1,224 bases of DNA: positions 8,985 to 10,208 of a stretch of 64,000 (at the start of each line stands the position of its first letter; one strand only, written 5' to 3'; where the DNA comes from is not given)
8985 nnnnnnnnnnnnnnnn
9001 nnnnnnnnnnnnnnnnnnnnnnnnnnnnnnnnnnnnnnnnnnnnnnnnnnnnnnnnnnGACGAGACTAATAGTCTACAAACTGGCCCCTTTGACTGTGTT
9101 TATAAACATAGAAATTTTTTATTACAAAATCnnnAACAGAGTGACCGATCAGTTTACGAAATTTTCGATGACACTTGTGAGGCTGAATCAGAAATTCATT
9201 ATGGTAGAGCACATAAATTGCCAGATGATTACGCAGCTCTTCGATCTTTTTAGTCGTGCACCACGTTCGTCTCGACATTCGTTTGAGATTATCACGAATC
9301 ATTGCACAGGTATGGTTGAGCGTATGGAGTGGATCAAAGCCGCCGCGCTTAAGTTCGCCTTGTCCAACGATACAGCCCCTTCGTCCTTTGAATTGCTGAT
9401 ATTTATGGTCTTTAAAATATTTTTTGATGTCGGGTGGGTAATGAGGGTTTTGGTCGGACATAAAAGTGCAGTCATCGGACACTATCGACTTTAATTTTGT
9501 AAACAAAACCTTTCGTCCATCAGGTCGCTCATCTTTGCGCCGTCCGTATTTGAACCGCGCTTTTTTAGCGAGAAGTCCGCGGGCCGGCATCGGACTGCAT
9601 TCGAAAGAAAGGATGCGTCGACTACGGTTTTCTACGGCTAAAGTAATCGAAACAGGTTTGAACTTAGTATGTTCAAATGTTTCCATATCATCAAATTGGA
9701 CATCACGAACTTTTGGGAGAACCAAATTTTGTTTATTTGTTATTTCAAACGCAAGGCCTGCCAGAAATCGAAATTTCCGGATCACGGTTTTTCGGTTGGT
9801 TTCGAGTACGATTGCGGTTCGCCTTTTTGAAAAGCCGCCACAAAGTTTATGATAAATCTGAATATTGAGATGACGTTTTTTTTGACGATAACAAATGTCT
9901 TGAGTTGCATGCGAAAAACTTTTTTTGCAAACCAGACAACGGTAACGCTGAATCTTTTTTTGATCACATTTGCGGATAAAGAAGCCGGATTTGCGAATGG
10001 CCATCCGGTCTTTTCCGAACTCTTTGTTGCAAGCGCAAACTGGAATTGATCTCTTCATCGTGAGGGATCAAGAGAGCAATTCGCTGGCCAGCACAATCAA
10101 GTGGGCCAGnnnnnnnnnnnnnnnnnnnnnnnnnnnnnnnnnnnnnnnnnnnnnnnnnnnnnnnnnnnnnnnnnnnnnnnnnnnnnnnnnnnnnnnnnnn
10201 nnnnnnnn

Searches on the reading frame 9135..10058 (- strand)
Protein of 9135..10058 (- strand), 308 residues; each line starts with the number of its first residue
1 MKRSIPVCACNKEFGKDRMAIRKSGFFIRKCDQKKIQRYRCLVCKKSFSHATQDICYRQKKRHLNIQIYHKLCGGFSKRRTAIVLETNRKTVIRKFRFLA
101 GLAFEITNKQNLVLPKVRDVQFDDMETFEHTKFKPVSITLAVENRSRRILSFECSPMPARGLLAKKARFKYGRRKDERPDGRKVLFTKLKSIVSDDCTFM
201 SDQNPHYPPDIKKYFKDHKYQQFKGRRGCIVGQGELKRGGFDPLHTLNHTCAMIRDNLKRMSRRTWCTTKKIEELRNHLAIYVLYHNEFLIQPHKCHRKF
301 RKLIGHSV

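Call 68: search_protein_families(library=ncbifam, proteins=[window:9135-10058:-], max_evalue=0.00001)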
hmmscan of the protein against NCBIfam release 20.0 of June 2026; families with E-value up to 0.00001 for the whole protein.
window:9135-10058:- (308 aa): 1 family
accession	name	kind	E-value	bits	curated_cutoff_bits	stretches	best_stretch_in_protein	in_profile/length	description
NF033558.1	transpos_IS1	equivalog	2.5e-10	40.6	100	1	33-173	16-137/199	IS1 family transposase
